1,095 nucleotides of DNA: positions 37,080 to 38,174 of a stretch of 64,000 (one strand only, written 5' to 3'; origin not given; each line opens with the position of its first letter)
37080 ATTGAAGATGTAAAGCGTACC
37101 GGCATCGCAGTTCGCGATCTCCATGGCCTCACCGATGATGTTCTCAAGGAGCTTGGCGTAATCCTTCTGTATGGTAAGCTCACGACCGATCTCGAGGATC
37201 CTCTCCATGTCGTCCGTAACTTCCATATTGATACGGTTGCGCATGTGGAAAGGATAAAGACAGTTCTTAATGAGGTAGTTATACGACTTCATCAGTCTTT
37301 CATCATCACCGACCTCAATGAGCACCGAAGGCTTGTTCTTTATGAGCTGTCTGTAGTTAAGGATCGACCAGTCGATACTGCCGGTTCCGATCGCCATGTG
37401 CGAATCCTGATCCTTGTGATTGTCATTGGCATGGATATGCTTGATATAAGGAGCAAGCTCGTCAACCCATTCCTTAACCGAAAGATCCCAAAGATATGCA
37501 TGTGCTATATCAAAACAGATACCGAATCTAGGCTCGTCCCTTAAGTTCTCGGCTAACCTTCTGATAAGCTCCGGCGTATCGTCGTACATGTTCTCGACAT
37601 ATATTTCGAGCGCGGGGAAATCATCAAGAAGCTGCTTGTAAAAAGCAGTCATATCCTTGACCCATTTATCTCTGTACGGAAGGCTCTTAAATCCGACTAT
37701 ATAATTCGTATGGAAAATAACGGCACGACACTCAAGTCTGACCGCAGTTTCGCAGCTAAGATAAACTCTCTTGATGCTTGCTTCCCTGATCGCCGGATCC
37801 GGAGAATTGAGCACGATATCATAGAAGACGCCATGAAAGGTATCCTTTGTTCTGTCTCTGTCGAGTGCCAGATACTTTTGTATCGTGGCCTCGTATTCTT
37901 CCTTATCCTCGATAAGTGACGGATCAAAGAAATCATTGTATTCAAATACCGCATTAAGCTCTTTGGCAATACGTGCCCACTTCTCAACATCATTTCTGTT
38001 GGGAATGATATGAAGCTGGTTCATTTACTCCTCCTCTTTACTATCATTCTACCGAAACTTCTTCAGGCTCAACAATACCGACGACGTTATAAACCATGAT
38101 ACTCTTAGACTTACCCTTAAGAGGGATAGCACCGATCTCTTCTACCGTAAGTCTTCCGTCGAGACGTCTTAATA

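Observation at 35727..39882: Two-gene operon: CHASE2 class III cyclase followed by a TIM-barrel + GAF + HD-GYP fusion protein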

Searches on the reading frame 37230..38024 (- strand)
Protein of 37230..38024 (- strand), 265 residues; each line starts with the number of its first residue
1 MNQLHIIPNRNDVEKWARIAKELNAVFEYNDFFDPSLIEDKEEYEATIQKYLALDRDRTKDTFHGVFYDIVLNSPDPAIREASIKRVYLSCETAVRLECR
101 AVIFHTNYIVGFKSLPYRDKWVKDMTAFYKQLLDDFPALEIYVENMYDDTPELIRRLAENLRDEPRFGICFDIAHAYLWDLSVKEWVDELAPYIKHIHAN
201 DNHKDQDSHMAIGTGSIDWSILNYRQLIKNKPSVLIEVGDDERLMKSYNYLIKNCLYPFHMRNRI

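Call 22: find_homologous_proteins(query=window:37230-38024:-, max_evalue=0.001)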
Query window:37230-38024:- (265 aa): 72 proteins with E <= 0.001 among 300 candidates.
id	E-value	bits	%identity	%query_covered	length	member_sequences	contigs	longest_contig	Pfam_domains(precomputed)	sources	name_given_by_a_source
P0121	4.2e-96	340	56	95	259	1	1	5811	PF01261.31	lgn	-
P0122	8.4e-94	332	56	95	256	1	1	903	PF01261.31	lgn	-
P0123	1.0e-80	289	50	98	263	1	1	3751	PF01261.31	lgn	-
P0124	7.5e-79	283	48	97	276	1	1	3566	PF01261.31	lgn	-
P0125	2.5e-78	281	50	97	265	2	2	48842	PF01261.31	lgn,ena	-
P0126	5.1e-78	280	49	97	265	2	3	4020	PF01261.31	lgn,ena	-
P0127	1.2e-75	273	48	98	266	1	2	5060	PF01261.31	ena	-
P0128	1.4e-72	263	48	98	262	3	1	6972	PF01261.31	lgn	-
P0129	1.7e-71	259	46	98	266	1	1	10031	PF01261.31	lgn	-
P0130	1.3e-70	256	49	93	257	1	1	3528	PF01261.31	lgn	-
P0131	2.3e-69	252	46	97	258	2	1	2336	PF01261.31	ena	-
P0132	1.6e-68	249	46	98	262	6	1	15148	PF01261.31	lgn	-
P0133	3.0e-68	248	45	99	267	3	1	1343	PF01261.31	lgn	-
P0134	5.7e-68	248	46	98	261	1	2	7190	PF01261.31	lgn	-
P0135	1.3e-67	246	44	97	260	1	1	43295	PF01261.31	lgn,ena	-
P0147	2.5e-65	239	46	94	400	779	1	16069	PF01261.31,PF13581.13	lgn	-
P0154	2.8e-63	232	40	98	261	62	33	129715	PF01261.31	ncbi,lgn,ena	-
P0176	1.0e-51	194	41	95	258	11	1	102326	PF01261.31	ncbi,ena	-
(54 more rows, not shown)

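Call 25: search_solved_structures(query=A1, max_evalue=0.01, show_alignments=0)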
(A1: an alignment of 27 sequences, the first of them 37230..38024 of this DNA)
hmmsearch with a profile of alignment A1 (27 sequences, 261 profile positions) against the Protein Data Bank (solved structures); distinct sequences matched with E-value up to 0.01: 18.
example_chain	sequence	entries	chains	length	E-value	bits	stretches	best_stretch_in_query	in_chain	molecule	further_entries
3wqo_A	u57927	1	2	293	2.2e-23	86.1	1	55-254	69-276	Uncharacterized protein MJ1311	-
3ayt_A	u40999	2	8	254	2.3e-13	53.4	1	52-253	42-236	Putative uncharacterized protein TTHB071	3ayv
8edd_A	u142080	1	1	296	1.8e-09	40.6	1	86-228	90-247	Probable endonuclease 4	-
8axy_A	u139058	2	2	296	1.9e-09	40.5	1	86-228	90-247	Probable endonuclease 4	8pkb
5zhz_A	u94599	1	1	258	2e-07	33.9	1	70-226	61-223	Probable endonuclease 4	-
24uu_A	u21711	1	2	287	3.6e-07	33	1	45-226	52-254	Probable endonuclease 4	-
1qtw_A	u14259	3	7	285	1.6e-06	30.9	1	117-229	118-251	ENDONUCLEASE IV | Endonuclease 4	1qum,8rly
4k1g_A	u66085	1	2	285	1.6e-06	30.9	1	117-229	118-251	Endonuclease 4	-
2nq9_A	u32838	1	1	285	1.6e-06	30.9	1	117-229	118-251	Endonuclease 4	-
2nqh_A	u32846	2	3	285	2.9e-06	30.1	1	117-227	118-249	Endonuclease 4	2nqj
10nh_A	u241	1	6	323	2.4e-05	27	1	58-237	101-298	Apurinic endonuclease (APN1)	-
2x7v_A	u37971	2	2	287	0.0001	25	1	63-223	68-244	PROBABLE ENDONUCLEASE 4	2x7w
4hno_A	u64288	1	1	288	0.00011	24.9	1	63-223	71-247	Probable endonuclease 4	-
1xp3_A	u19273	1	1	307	0.00011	24.9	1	129-228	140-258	endonuclease IV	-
3dx5_A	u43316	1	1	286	0.00013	24.6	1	28-202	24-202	uncharacterized protein AsbF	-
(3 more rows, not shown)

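Call 26: search_solved_structures(query=A1, max_evalue=1e-7, show_alignments=5)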
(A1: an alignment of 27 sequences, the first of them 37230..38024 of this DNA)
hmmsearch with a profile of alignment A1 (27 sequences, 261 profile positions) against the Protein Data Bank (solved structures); distinct sequences matched with E-value up to 1e-7: 4.
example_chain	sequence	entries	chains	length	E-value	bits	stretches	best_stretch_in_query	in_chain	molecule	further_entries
3wqo_A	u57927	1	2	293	2.2e-23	86.1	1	55-254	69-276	Uncharacterized protein MJ1311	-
3ayt_A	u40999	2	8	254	2.3e-13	53.4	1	52-253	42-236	Putative uncharacterized protein TTHB071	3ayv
8edd_A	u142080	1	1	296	1.8e-09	40.6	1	86-228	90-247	Probable endonuclease 4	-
8axy_A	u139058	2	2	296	1.9e-09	40.5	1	86-228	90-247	Probable endonuclease 4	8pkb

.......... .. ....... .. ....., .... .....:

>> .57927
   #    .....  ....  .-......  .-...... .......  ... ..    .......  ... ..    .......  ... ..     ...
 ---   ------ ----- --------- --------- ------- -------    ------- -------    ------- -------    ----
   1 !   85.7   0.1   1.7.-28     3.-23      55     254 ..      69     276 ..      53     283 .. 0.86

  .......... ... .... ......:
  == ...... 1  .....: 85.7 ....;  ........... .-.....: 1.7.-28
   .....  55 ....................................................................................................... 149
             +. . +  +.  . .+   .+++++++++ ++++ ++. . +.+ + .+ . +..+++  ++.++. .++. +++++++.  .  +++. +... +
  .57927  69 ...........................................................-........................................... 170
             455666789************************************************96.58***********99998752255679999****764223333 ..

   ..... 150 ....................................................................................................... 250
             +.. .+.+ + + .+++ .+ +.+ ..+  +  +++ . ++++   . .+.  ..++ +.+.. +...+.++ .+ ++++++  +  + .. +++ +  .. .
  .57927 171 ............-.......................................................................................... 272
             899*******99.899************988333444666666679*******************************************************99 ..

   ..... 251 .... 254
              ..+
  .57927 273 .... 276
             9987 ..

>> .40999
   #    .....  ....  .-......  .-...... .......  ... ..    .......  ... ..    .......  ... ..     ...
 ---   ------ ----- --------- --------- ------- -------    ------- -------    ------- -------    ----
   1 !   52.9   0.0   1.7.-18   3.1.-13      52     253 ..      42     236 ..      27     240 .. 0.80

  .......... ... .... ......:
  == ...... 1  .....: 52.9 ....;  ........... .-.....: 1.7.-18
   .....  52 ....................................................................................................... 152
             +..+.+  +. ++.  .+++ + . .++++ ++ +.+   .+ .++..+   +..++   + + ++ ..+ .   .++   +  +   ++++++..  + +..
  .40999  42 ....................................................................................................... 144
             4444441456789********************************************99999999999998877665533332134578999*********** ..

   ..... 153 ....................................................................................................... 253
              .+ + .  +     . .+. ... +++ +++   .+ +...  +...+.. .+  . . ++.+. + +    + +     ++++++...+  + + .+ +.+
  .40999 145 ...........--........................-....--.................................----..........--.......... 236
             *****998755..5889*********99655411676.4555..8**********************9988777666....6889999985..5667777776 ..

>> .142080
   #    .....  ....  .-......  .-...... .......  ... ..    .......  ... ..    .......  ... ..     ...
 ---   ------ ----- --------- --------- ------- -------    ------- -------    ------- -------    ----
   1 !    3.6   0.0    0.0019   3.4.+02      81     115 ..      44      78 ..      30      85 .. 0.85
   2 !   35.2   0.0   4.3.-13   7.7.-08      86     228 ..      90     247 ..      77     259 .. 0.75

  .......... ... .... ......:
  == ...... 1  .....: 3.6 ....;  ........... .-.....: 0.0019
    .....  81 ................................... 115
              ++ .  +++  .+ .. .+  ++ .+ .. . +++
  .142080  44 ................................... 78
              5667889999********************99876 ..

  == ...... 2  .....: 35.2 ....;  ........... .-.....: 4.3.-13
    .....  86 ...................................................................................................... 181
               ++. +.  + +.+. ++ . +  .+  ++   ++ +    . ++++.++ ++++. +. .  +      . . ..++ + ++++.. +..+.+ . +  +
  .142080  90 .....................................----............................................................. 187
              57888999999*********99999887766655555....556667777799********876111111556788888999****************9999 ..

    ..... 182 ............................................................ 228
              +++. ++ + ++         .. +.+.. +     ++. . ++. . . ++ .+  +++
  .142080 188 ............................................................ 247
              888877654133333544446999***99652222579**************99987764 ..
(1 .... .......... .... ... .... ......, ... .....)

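Call 27: find_encoding_contigs(protein=P0147, flank=6000, max_places=3)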
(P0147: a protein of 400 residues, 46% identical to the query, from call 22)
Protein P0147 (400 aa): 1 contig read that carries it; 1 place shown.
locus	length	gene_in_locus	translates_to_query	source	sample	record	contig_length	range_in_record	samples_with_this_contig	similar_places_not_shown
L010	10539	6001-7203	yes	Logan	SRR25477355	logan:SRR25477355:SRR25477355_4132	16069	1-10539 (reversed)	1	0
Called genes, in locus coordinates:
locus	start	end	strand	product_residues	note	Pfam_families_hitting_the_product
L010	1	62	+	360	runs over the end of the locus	PF01795:Methyltransf_5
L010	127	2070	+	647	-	-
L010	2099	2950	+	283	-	PF04773:FecR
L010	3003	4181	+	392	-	PF00027:cNMP_binding, PF07228:SpoIIE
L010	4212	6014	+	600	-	PF05226:CHASE2, PF00211:Guanylate_cyc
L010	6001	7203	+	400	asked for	PF01261:AP_endonuc_2, PF13581:HATPase_c_2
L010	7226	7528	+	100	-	PF01740:STAS, PF13466:STAS_2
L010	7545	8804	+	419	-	PF00990:GGDEF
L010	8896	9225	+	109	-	PF00190:Cupin_1, PF07883:Cupin_2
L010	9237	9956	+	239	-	PF04607:RelA_SpoT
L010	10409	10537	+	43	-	?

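Call 28: find_encoding_contigs(protein=P0176, flank=6000, max_places=2)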
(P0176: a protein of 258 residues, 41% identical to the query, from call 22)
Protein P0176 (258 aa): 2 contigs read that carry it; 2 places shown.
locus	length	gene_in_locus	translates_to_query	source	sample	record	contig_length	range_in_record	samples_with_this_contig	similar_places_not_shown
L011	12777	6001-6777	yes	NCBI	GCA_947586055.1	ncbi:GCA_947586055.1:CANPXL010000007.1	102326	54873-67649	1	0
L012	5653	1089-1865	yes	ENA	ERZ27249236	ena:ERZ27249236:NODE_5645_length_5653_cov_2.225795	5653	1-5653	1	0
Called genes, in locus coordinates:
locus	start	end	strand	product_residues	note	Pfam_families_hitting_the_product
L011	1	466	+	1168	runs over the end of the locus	PF08455:SNF2_assoc, PF00176:SNF2-rel_dom, PF04851:ResIII, PF00271:Helicase_C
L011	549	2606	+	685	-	PF04773:FecR, PF09479:Flg_new (faint)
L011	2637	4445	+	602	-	PF05226:CHASE2, PF00211:Guanylate_cyc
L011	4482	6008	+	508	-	PF01590:GAF, PF13185:GAF_2, PF13492:GAF_3 (weak), PF01966:HD (weak), PF13487:HD_5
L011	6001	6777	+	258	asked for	PF01261:AP_endonuc_2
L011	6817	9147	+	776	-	PF13374:TPR_10 (faint), PF24885:TPR_NPHP3 (faint), PF13181:TPR_8 (faint), PF07719:TPR_2 (faint), PF00515:TPR_1 (faint), PF13424:TPR_12, PF13228:DUF4037, PF13526:DUF4125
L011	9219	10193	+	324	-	PF02275:CBAH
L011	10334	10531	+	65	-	-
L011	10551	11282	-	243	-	PF00106:adh_short, PF08659:KR, PF01370:Epimerase (weak), PF13561:adh_short_C2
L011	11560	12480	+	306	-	PF00890:FAD_binding_2 (weak), PF01134:GIDA (faint), PF01266:DAO (faint), PF07992:Pyr_redox_2, PF12831:FAD_oxidored (weak), PF13450:NAD_binding_8 (weak), PF13738:Pyr_redox_3, PF00070:Pyr_redox, +2 more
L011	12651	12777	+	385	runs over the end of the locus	PF01757:Acyl_transf_3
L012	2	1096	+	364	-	?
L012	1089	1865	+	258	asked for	PF01261:AP_endonuc_2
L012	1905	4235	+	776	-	PF13374:TPR_10 (faint), PF24885:TPR_NPHP3 (faint), PF13181:TPR_8 (faint), PF07719:TPR_2 (faint), PF00515:TPR_1 (faint), PF13424:TPR_12, PF13228:DUF4037, PF13526:DUF4125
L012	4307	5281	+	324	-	PF02275:CBAH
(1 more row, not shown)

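Call 29: find_encoding_contigs(protein=P0154, flank=6000, max_places=3)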
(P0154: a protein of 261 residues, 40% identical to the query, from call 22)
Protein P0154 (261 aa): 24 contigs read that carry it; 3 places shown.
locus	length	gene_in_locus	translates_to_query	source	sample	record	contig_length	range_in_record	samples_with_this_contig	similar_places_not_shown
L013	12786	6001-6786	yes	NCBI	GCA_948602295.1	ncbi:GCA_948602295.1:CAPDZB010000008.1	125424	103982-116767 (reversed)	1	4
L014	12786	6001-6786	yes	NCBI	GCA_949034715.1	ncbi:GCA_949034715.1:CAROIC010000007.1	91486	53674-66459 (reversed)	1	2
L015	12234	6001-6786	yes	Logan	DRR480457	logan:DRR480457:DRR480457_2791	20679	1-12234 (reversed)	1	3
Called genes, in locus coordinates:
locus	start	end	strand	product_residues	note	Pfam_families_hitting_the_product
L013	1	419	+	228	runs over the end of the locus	PF05857:TraX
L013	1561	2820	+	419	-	PF27117:FliB_C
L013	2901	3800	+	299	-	PF02661:Fic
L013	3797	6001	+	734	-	PF05226:CHASE2, PF00211:Guanylate_cyc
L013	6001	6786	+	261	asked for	PF01261:AP_endonuc_2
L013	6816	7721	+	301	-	PF10086:YhfC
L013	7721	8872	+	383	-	PF13524:Glyco_trans_1_2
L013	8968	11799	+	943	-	PF00884:Sulfatase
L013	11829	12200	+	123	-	PF03788:LrgA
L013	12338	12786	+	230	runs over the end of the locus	PF04172:LrgB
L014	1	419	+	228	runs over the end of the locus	PF05857:TraX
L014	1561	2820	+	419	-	PF27117:FliB_C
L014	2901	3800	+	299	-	PF02661:Fic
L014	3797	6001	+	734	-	PF05226:CHASE2, PF00211:Guanylate_cyc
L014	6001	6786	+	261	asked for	PF01261:AP_endonuc_2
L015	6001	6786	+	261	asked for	PF01261:AP_endonuc_2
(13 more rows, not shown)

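Call 31: find_related_loci(query=A1, collection=genome_contigs, flank=8000)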
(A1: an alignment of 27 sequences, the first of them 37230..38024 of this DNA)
Query A1 (265 aa) in genome_contigs; peptide patterns used: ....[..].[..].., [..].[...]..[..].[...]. (x = any residue, [..] = any of these).
599 stretches matched a pattern (row limit reached: there are more); 562 encode a relative of the query (tblastn E <= 1e-3); the best 80 are kept; 80 distinct loci.
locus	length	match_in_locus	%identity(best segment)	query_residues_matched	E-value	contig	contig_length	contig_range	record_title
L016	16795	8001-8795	92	1-265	7e-172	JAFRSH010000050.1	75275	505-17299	MAG: Lachnospiraceae bacterium isolate RGIG2755 Goat_Omasum-5__c698599, whole genome shotgun sequence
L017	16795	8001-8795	89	1-265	6e-169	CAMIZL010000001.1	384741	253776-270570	MAG: uncultured Clostridia bacterium isolate SRR12081303_bin.33_metaWRAP_v1.3_MAG genome assembly, contig: ERZ12289767.9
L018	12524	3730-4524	89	1-265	2e-167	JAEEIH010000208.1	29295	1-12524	MAG: Lachnospiraceae bacterium isolate Tb.RUG.141 k141_11769673_flag=1_multi=25.0904_len=29295, whole genome shotgun seq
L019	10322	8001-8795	89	1-265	4e-167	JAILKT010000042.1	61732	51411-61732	MAG: Lachnospiraceae bacterium isolate RUI209 k141_10038136_flag=0_multi=19.6180_len=61732, whole genome shotgun sequenc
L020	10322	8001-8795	88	1-265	4e-166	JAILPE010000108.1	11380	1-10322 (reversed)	MAG: Lachnospiraceae bacterium isolate RUI324 k141_4839356_flag=0_multi=11.9902_len=11380, whole genome shotgun sequence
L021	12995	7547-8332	58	3-264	6e-101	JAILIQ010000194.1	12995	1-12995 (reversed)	MAG: Lachnospiraceae bacterium isolate RUI154 k141_876960_flag=1_multi=8.0000_len=12995, whole genome shotgun sequence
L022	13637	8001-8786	55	3-264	5e-98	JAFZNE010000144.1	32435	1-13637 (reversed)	MAG: Lachnospiraceae bacterium isolate RGIG7919 Water_buffalos_Reticulum.Co__c5043009, whole genome shotgun sequence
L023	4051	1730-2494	56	3-257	2e-96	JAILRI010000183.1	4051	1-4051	MAG: Lachnospiraceae bacterium isolate RUI380 k141_10943760_flag=0_multi=9.5141_len=4051, whole genome shotgun sequence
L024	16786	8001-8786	53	3-264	9e-93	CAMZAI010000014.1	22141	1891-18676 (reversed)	MAG TPA_asm: uncultured Clostridia bacterium isolate SRR10912534_bin.93_metaWRAP_v1.3_MAG genome assembly, contig: ERZ14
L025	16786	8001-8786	53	3-264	5e-93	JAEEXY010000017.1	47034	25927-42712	MAG: Lachnospiraceae bacterium isolate Tb.RUG.532 NODE_2388_length_47034_cov_1.835696, whole genome shotgun sequence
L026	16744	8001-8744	50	4-251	6e-86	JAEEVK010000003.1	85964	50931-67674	MAG: Lachnospiraceae bacterium isolate Tb.RUG.451 NODE_743_length_85964_cov_1.594580, whole genome shotgun sequence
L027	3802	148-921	48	2-259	1e-84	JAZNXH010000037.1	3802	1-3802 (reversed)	MAG: Lachnospiraceae bacterium isolate T1900044779_TS20190245.MAGScoT_cleanbin_000035 SGB_2542_k141_1969900, whole genom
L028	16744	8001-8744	49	4-251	7e-83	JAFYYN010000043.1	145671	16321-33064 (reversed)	MAG: Lachnospiraceae bacterium isolate RGIG7538 Water_buffalos_Omasum-1__c117952, whole genome shotgun sequence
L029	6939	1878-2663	48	1-259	3e-81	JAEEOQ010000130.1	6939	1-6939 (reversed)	MAG: Lachnospiraceae bacterium isolate Tb.RUG.290 NODE_4905195_length_6939_cov_1.151497, whole genome shotgun sequence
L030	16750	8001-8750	48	4-253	1e-79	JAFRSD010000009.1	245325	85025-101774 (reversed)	MAG: Lachnospiraceae bacterium isolate RGIG2751 Goat_Omasum-5__c173961, whole genome shotgun sequence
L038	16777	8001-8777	47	3-259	1e-76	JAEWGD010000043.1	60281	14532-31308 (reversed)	MAG: Bacillota bacterium isolate OH_PBlB_209 k127_529427, whole genome shotgun sequence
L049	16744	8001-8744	45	4-251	5e-74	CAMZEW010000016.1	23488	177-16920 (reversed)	MAG TPA_asm: uncultured Lachnoclostridium sp. isolate SRR10912534_bin.15_metaWRAP_v1.3_MAG genome assembly, contig: ERZ1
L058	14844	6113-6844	47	7-251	6e-73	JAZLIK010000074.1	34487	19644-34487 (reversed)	MAG: Lachnospiraceae bacterium isolate T1900044978_TA20190040.MAGScoT_cleanbin_000055 SGB_4053_k141_1273016, whole genom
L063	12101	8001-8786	44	1-259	5e-72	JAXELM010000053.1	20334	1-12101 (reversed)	MAG: Agathobacter sp. isolate SUG2637 k141_3246674, whole genome shotgun sequence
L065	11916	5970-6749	43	1-259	1e-71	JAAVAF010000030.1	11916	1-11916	MAG: Lachnospiraceae bacterium isolate Mgla_MAG_15-bin_8 c_000000015674, whole genome shotgun sequence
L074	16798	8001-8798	41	1-265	4e-71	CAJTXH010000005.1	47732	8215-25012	MAG TPA_asm: uncultured Lachnospiraceae bacterium isolate MGBC118028 genome assembly, contig: MGBC118028.5, whole genome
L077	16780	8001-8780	43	1-259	1e-70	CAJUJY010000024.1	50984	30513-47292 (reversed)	MAG TPA_asm: uncultured Lachnospiraceae bacterium isolate MGBC143594 genome assembly, contig: MGBC143594.24, whole genom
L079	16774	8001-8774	43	3-259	3e-70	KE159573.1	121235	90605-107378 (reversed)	Lachnospiraceae bacterium 3-1 genomic scaffold acPFp-supercont1.11, whole genome shotgun sequence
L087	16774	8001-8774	43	3-259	6e-70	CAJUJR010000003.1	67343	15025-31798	MAG TPA_asm: uncultured Lachnospiraceae bacterium isolate MGBC140066 genome assembly, contig: MGBC140066.3, whole genome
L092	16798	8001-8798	42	1-265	4e-69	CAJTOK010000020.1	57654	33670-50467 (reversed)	MAG TPA_asm: uncultured Lachnospiraceae bacterium isolate MGBC103936 genome assembly, contig: MGBC103936.20, whole genom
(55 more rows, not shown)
